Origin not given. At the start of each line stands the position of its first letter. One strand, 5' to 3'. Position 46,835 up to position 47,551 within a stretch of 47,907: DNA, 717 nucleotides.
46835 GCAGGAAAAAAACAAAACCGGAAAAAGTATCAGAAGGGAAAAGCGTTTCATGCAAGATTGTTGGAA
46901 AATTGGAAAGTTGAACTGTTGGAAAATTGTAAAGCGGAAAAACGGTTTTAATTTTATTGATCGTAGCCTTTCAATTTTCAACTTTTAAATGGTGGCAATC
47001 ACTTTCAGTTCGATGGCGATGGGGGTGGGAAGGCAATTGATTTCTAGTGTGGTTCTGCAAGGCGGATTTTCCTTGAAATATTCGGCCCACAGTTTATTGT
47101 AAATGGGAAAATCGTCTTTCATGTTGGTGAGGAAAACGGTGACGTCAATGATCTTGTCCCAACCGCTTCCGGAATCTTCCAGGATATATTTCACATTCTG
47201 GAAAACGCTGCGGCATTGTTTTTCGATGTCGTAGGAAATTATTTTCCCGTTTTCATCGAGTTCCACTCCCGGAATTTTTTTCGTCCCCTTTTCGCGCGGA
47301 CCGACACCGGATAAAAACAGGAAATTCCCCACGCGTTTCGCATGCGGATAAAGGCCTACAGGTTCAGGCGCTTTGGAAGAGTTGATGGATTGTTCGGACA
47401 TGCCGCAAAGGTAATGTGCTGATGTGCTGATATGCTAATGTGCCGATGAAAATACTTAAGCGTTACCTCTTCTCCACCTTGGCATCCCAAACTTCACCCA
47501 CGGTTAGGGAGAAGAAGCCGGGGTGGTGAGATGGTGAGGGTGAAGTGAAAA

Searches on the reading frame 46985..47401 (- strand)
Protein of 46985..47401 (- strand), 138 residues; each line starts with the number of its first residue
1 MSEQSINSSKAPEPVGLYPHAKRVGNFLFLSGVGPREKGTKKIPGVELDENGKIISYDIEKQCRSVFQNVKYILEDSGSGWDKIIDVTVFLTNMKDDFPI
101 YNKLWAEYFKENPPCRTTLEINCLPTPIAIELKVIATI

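Call 10: find_encoding_contigs(protein=window:46985-47401:-, flank=10000, max_places=10)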
Protein window:46985-47401:- (138 aa): 12 contigs read that carry it; 10 places shown.
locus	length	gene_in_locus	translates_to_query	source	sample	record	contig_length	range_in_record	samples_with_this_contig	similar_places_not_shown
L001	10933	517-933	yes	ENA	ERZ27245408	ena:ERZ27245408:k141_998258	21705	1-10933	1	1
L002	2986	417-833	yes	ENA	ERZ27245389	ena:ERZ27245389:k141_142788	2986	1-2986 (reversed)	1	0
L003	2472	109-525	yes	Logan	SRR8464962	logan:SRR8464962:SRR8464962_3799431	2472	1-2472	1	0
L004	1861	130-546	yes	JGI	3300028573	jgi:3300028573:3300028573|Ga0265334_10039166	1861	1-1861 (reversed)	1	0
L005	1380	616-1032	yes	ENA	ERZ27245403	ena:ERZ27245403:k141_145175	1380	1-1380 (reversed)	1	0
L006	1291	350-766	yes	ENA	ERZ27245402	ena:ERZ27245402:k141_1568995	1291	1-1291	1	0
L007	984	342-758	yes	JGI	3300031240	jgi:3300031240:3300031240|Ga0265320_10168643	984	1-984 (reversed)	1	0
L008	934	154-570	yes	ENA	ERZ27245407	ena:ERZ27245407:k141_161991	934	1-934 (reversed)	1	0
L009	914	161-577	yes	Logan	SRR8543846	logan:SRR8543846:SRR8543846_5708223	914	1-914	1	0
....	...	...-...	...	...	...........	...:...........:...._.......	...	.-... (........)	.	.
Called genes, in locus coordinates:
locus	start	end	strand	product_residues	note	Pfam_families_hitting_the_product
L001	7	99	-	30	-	-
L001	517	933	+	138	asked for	PF01042:Ribonuc_L-PSP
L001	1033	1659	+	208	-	-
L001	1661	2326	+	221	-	PF07661:MORN_2 (faint)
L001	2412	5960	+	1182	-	PF00133:tRNA-synt_1, PF09334:tRNA-synt_1g (weak), PF08264:Anticodon_1, PF19302:DUF5915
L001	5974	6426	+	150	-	-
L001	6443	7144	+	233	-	PF01258:zf-dskA_traR (weak)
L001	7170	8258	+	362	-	PF01252:Peptidase_A8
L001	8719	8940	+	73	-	-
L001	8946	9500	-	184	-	-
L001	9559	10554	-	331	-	PF01118:Semialdhyde_dh, PF02774:Semialdhyde_dhC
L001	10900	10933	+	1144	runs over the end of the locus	PF13205:Big_5, PF00932:LTD, PF13205:Big_5, PF00932:LTD, PF13205:Big_5 (weak), PF00932:LTD, PF13585:CHU_C (weak), PF13860:FlgD_ig (weak)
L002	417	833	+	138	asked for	PF01042:Ribonuc_L-PSP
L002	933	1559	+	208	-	-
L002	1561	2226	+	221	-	PF07661:MORN_2 (faint)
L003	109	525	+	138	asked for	PF01042:Ribonuc_L-PSP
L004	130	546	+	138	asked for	PF01042:Ribonuc_L-PSP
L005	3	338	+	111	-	?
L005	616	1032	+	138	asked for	PF01042:Ribonuc_L-PSP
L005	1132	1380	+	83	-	?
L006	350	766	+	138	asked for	PF01042:Ribonuc_L-PSP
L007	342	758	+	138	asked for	PF01042:Ribonuc_L-PSP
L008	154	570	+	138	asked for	PF01042:Ribonuc_L-PSP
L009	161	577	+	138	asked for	PF01042:Ribonuc_L-PSP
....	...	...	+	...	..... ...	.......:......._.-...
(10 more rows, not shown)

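Call 20: find_related_loci(query=window:46988-47401:-, collection=genome_contigs, flank=6000)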
Query window:46988-47401:- (138 aa) in genome_contigs; peptide patterns used: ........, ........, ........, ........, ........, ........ (x = any residue, [..] = any of these).
599 stretches matched a pattern (row limit reached: there are more); 569 encode a relative of the query (tblastn E <= 1e-3); the best 80 are kept; 80 distinct loci.
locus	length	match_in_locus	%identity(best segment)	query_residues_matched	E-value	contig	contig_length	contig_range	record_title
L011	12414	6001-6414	93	1-138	2e-87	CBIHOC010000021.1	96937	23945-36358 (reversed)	MAG TPA_asm: uncultured Chryseobacterium sp. isolate SRR18156182_binner12_Refined_23 genome assembly, contig: ERZ2733683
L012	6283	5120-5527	90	3-138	7e-84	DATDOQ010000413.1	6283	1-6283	MAG TPA_asm: Bacteroidia bacterium isolate SMAG_U7898 k141_2844332, whole genome shotgun sequence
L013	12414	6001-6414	91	1-138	4e-84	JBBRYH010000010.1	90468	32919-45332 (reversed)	MAG: Bacteroidia bacterium isolate La5_metabat2.035 La5_metabat2.035_K_1155373_L_90468_cov_17.7601, whole genome shotgun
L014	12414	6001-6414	88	1-138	8e-83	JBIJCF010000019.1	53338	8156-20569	MAG: Bacteroidia bacterium isolate ME2006-08-18D11_3300042945_group2_bin212 Rohwer_bin431_scaffold_260_c1, whole genome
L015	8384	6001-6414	87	1-138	7e-83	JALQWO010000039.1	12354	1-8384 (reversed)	MAG: Bacteroidia bacterium isolate HGH.17 NODE_39_length_12354_cov_4.252830, whole genome shotgun sequence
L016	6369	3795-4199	90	4-138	2e-82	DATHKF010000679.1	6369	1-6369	MAG TPA_asm: Bacteroidia bacterium isolate SMAG_U12573 k141_126739, whole genome shotgun sequence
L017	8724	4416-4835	89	1-138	3e-82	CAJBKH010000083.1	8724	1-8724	MAG: uncultured Bacteroidetes bacterium isolate Loc090116-8m_bin-0637 genome assembly, contig: bin-0637:083/402, whole g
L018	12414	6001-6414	87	1-138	2e-82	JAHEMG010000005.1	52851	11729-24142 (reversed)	MAG: Flavobacteriales bacterium isolate Ww67 NODE_707_length_52851_cov_7.831879, whole genome shotgun sequence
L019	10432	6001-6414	87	1-138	5e-82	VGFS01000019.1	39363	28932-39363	MAG: Bacteroidetes bacterium isolate M_surface_9_m1_279 M_surface_9_m1_279_Ga0194116_10001155, whole genome shotgun sequ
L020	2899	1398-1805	88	3-138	8e-83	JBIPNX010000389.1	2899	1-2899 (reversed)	MAG: Flavobacteriales bacterium isolate ME2018-11-08GD_3300042901_group8_bin15 Rohwer_bin940_scaffold_39735_c1, whole ge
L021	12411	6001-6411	88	2-138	1e-81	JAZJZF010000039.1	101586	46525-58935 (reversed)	MAG: Bacteroidota bacterium isolate ADI_H2L1_1_122_18_3-bin013_1 ADIH2L11_B013_1_000000000036, whole genome shotgun sequ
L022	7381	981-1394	87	1-138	2e-81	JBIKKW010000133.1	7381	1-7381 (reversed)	MAG: Bacteroidia bacterium isolate ME2014-08-05_3300044627_group5_bin76 Rohwer_bin414_scaffold_10839_c2, whole genome sh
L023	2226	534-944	87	1-138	5e-84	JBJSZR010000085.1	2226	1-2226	MAG: Bacteroidota bacterium isolate samp_4432_VAMB_839 samp_4432_2435441, whole genome shotgun sequence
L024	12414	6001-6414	88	1-138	1e-81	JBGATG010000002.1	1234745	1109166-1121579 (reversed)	MAG: Bacteroidia bacterium isolate MAG_AAO_H10.5 AAOH10-5_opera_contig_6, whole genome shotgun sequence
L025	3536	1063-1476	86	1-138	7e-82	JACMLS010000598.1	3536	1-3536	MAG: Bacteroidia bacterium isolate ES-bin-35 ES-bin-35-contig-k141_7610042, whole genome shotgun sequence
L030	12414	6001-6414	86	1-138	3e-81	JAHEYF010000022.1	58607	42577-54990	MAG: Bacteroidetes bacterium isolate nzgw121 NODE_278_length_58608_cov_4.672936, whole genome shotgun sequence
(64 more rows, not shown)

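Call 46: search_protein_families(library=pfam, proteins=[window:46985-47401:-], max_evalue=0.001)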
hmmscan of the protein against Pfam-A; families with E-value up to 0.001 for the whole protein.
window:46985-47401:- (138 aa): 1 family
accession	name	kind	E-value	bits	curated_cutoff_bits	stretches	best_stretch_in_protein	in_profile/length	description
PF01042.26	Ribonuc_L-PSP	-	9.2e-26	90.7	27.3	1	10-137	3-120/121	Endoribonuclease L-PSP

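Call 56: find_homologous_proteins(query=window:46988-47401:-, max_evalue=1e-60)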
Query window:46988-47401:- (138 aa): 7673 proteins with E <= 1e-60 among 8000 candidates; the best 120 are listed.
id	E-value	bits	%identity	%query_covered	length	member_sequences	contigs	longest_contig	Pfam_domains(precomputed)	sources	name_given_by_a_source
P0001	1.8e-84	298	96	100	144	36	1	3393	PF01042.27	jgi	jgi:2-aminomuconate deaminase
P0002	1.4e-82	292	94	100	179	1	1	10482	PF01042.27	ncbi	-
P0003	2.2e-82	292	94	100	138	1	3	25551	PF01042.27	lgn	-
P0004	7.4e-82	290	93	100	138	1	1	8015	PF01042.27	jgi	jgi:2-aminomuconate deaminase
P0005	4.6e-80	284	90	100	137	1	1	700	PF01042.27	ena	-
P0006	4.9e-80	284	91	100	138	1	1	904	PF01042.27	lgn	-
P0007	6.4e-80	284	90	100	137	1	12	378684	PF01042.27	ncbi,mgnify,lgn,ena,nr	ncbi:MAG TPA: RidA family protein [Bacteroidia bacterium]|mgnify:FL=1|nr:RidA family protein [Bacter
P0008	6.8e-80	284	92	98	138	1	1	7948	PF01042.27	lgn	-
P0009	7.1e-80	284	91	100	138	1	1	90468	PF01042.27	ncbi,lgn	-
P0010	8.0e-80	283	90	100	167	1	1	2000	PF01042.27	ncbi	-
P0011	8.2e-80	283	90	100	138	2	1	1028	PF01042.27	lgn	-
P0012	1.1e-79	283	88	100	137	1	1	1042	PF01042.27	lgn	-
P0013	1.8e-79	282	91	100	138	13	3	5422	PF01042.27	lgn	-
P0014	1.9e-79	282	90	99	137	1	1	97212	PF01042.27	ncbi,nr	ncbi:MAG: RidA family protein [Bacteroidetes bacterium]|nr:RidA family protein [Bacteroidota bacteri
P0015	2.0e-79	282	92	100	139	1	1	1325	PF01042.27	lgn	-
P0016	2.3e-79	282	89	100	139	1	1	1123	PF01042.27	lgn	-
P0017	3.2e-79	281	89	100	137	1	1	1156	PF01042.27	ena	-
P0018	3.7e-79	281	88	100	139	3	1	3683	PF01042.27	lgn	-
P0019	4.7e-79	281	91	100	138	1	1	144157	PF01042.27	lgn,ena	-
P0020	6.3e-79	280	88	100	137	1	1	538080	PF01042.27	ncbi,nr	ncbi:MAG: RidA family protein [Bacteroidetes bacterium]|nr:RidA family protein [Bacteroidota bacteri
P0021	6.9e-79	280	90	100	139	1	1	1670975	PF01042.27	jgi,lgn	jgi:2-aminomuconate deaminase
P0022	8.6e-79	280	89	100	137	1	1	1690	PF01042.27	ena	-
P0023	8.8e-79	280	89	100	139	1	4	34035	PF01042.27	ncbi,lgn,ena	-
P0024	9.1e-79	280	88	99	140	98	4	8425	PF01042.27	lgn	-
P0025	1.0e-78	280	89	100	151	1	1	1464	PF01042.27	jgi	-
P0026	1.2e-78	280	89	100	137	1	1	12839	PF01042.27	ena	-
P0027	1.3e-78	279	88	100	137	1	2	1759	PF01042.27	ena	-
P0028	2.5e-78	279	88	99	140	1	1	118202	PF01042.27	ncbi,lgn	ncbi:MAG: RidA family protein [Bacteroidia bacterium]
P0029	2.7e-78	278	87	100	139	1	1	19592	PF01042.27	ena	-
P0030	2.7e-78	278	87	100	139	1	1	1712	PF01042.27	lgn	-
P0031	3.9e-78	278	89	100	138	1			PF01042.27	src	-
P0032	3.9e-78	278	88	100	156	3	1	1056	PF01042.27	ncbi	-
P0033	5.2e-78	277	88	100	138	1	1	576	PF01042.27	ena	-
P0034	7.4e-78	277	88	100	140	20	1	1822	PF01042.27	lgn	-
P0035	8.6e-78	277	88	99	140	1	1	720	PF01042.27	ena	-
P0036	1.1e-77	276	90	98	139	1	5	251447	PF01042.27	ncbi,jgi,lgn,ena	jgi:2-aminomuconate deaminase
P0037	1.2e-77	276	88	99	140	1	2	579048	PF01042.27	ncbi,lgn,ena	-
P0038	1.2e-77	276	89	100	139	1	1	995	PF01042.27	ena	-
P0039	1.3e-77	276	90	98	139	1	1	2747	PF01042.27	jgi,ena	-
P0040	1.5e-77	276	87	99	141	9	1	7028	PF01042.27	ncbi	ncbi:RidA family protein [Bacteroidota bacterium]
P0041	1.5e-77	276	85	98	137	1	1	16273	PF01042.27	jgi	jgi:2-aminomuconate deaminase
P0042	1.6e-77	276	87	99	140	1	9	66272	PF01042.27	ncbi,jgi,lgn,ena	jgi:2-aminomuconate deaminase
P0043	1.6e-77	276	87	99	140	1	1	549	PF01042.27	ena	-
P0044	1.6e-77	276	87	99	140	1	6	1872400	PF01042.27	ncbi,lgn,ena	ncbi:MAG: Rid family hydrolase [Bacteroidia bacterium]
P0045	1.6e-77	276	87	99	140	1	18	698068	PF01042.27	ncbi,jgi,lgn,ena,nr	ncbi:MAG TPA: Rid family hydrolase [Bacteroidia bacterium]|nr:Rid family hydrolase [Bacteroidia bact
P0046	1.6e-77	276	87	99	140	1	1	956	PF01042.27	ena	-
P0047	1.8e-77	276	88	100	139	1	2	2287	PF01042.27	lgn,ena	-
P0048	1.8e-77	276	87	99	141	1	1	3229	PF01042.27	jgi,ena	jgi:2-aminomuconate deaminase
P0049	2.1e-77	276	87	100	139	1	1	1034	PF01042.27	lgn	-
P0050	2.2e-77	275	86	100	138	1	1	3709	PF01042.27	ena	-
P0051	2.5e-77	275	89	100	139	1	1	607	PF01042.27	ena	-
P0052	2.6e-77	275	86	100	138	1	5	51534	PF01042.27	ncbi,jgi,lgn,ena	-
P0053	2.7e-77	275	88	100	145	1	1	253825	PF01042.27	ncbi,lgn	-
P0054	2.8e-77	275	84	100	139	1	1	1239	PF01042.27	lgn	-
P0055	3.0e-77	275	87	99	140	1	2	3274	PF01042.27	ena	-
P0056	3.2e-77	275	87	100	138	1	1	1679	PF01042.27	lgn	-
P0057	3.3e-77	275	88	100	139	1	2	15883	PF01042.27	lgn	-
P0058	3.3e-77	275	87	100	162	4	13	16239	PF01042.27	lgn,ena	-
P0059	3.3e-77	275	90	96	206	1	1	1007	PF01042.27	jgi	jgi:2-aminomuconate deaminase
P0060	3.4e-77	275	87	100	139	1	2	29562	PF01042.27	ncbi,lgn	ncbi:MAG: RidA family protein [Bacteroidia bacterium]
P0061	3.5e-77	275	86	99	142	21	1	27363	PF01042.27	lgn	-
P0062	3.7e-77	275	88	99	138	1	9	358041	PF01042.27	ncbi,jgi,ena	jgi:2-aminomuconate deaminase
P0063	3.8e-77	275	86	100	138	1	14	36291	PF01042.27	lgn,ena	-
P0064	3.9e-77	275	87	98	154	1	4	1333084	PF01042.27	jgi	jgi:2-aminomuconate deaminase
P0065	4.0e-77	275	87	99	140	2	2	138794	PF01042.27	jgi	jgi:2-aminomuconate deaminase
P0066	4.0e-77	275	89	98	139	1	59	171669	PF01042.27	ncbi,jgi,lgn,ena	jgi:2-aminomuconate deaminase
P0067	4.3e-77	275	85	100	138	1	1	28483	PF01042.27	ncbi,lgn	-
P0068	4.7e-77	274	86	99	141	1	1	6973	PF01042.27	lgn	-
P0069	5.0e-77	274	88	98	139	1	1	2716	PF01042.27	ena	-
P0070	5.1e-77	274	86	100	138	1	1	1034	PF01042.27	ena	-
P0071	5.1e-77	274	88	99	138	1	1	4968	PF01042.27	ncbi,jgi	jgi:2-aminomuconate deaminase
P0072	5.1e-77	274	88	99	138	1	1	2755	PF01042.27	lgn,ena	-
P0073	5.2e-77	274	88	99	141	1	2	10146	PF01042.27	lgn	-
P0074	5.2e-77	274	87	100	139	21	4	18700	PF01042.27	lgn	-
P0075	5.2e-77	274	88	100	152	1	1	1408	PF01042.27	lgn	-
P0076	5.4e-77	274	87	96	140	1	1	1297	PF01042.27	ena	-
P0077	5.5e-77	274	89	98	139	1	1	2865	PF01042.27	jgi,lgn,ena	jgi:2-aminomuconate deaminase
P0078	5.5e-77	274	86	100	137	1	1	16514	PF01042.27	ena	-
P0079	5.5e-77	274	89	98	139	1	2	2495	PF01042.27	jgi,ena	jgi:2-aminomuconate deaminase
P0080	5.6e-77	274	89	98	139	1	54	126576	PF01042.27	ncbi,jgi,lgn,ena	jgi:2-aminomuconate deaminase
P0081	5.7e-77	274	86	100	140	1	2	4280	PF01042.27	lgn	-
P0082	5.7e-77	274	86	99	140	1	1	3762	PF01042.27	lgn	-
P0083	5.8e-77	274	86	99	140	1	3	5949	PF01042.27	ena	-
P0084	6.3e-77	274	86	100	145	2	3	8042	PF01042.27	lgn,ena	-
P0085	6.4e-77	274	89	100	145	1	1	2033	PF01042.27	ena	-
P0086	6.6e-77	274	87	99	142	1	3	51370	PF01042.27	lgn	-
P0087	6.7e-77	274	86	99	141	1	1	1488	PF01042.27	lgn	-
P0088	6.7e-77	274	89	98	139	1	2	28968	PF01042.27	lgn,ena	-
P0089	6.9e-77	274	89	98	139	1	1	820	PF01042.27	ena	-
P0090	7.0e-77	274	86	100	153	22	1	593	PF01042.27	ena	-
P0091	7.1e-77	274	86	100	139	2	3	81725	PF01042.27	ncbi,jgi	ncbi:MAG: RidA family protein [Bacteroidota bacterium]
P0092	7.2e-77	274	88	99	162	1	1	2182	PF01042.27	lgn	-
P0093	7.3e-77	274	88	99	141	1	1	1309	PF01042.27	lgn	-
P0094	7.5e-77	274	88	99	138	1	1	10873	PF01042.27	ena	-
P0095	7.6e-77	274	89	98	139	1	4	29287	PF01042.27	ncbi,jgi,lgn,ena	jgi:2-aminomuconate deaminase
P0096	7.8e-77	274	89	98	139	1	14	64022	PF01042.27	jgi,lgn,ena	jgi:2-aminomuconate deaminase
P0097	7.9e-77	274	88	98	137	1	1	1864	PF01042.27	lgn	-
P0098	8.1e-77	274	90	97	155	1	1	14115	PF01042.27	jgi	jgi:2-aminomuconate deaminase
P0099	8.1e-77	274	90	97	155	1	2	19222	PF01042.27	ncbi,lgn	-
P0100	8.4e-77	274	87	100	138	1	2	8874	PF01042.27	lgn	-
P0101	8.8e-77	274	87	100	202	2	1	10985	PF01042.27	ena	-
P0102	9.2e-77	273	86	99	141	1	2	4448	PF01042.27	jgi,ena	jgi:2-aminomuconate deaminase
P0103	9.2e-77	273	86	99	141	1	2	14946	PF01042.27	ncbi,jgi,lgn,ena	jgi:2-aminomuconate deaminase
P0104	9.3e-77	273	88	100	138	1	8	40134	PF01042.27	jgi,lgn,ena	jgi:2-aminomuconate deaminase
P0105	9.4e-77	273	86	100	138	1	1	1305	PF01042.27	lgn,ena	-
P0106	9.7e-77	273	88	99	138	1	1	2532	PF01042.27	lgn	-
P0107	1.0e-76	273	87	100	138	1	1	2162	PF01042.27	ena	-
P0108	1.0e-76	273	87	99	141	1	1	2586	PF01042.27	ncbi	-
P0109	1.0e-76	273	88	99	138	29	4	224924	PF01042.27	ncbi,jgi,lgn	jgi:2-aminomuconate deaminase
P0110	1.1e-76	273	86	98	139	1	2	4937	PF01042.27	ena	-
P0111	1.1e-76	273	88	98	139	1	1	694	PF01042.27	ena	-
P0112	1.1e-76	273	86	98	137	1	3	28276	PF01042.27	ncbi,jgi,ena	-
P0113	1.1e-76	273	87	99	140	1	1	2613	PF01042.27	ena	-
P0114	1.1e-76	273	86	99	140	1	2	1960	PF01042.27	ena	-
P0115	1.1e-76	273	86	99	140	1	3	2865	PF01042.27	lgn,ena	-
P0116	1.1e-76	273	86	99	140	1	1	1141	PF01042.27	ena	-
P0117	1.2e-76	273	85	100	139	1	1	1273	PF01042.27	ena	-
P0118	1.3e-76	273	86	100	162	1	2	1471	PF01042.27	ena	-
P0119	1.3e-76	273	86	100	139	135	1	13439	PF01042.27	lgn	-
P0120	1.3e-76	273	86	100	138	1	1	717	PF01042.27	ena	-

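Call 57: find_encoding_contigs(protein=P0001, flank=5000, max_places=4)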
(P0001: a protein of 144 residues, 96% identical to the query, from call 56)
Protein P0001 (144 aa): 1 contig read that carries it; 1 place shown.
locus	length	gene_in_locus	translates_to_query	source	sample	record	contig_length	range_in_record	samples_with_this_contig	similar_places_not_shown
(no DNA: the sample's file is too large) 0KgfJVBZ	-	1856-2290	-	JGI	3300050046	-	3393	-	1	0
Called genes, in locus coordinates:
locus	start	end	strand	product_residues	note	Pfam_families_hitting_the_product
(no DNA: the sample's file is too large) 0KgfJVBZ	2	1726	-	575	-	?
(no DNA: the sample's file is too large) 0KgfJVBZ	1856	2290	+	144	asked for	PF01042:Ribonuc_L-PSP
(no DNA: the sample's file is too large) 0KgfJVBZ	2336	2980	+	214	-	PF07661:MORN_2 (faint)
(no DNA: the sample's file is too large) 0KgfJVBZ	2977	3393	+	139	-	?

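Call 58: find_encoding_contigs(protein=P0003, flank=5000, max_places=4)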
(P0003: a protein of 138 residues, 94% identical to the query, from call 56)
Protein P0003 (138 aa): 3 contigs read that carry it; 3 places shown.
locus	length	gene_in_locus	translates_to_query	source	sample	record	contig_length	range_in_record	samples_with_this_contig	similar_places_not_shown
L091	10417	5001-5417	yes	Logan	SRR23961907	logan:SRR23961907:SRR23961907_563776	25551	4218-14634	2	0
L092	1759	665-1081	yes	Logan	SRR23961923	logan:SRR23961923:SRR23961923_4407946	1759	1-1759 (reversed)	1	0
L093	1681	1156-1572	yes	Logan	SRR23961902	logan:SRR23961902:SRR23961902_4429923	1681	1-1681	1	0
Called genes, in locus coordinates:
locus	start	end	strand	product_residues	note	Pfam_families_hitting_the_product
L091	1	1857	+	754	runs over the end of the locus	PF00072:Response_reg, PF00989:PAS, PF08447:PAS_3, PF08448:PAS_4, PF13426:PAS_9, PF00989:PAS, PF13426:PAS_9, PF08447:PAS_3, +4 more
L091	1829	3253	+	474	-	-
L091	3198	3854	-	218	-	-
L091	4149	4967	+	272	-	PF01636:APH, PF03881:Fructosamin_kin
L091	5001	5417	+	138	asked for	PF01042:Ribonuc_L-PSP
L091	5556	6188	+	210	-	PF07661:MORN_2 (weak)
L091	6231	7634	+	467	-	PF13231:PMT_2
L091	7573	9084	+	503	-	PF13231:PMT_2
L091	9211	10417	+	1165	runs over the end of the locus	PF00133:tRNA-synt_1, PF09334:tRNA-synt_1g (weak), PF08264:Anticodon_1, PF19302:DUF5915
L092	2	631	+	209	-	?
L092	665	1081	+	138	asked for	PF01042:Ribonuc_L-PSP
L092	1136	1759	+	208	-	?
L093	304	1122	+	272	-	PF01636:APH, PF03881:Fructosamin_kin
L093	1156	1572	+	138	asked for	PF01042:Ribonuc_L-PSP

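Call 59: find_encoding_contigs(protein=P0002, flank=5000, max_places=4)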
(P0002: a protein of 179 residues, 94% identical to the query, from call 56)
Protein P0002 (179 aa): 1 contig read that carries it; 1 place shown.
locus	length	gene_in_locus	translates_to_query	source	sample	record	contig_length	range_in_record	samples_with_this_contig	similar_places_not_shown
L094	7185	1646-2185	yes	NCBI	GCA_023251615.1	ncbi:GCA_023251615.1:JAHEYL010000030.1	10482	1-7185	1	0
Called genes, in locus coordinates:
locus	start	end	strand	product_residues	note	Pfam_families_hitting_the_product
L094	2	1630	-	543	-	?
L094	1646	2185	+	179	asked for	PF01042:Ribonuc_L-PSP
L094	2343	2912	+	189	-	PF07661:MORN_2 (faint)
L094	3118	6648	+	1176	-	-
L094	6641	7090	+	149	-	-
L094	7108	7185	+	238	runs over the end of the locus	PF01258:zf-dskA_traR (weak)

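Call 63: search_protein_families(library=pfam, proteins=[L012:4331-4702:-, L012:4699-4923:-, L012:2800-4263:+, L030:11005-11364:+, L030:11650-12294:-], max_evalue=0.001)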
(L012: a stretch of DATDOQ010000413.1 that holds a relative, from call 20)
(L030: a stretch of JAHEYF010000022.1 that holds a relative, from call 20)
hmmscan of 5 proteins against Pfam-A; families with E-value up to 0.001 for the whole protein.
L012:4331-4702:- (123 aa): 1 family
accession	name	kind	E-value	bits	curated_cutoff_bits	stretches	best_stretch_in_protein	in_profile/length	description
PF02452.23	PemK_toxin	-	1.5e-24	86.7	23.1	1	4-96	1-93/109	PemK-like, MazF-like toxin of type II toxin-antitoxin system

L012:4699-4923:- (74 aa): 0 families

L012:2800-4263:+ (487 aa): 0 families

L030:11005-11364:+ (119 aa): 1 family
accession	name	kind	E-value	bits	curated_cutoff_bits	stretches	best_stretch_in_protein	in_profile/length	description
PF04237.18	YjbR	-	4.1e-31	107.9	30.1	1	11-102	1-88/88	YjbR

L030:11650-12294:- (214 aa): 1 family
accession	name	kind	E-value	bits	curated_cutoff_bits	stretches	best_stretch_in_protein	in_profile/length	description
PF10263.15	SprT-like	-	4e-07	30.3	25.6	1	37-104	26-95/108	SprT-like family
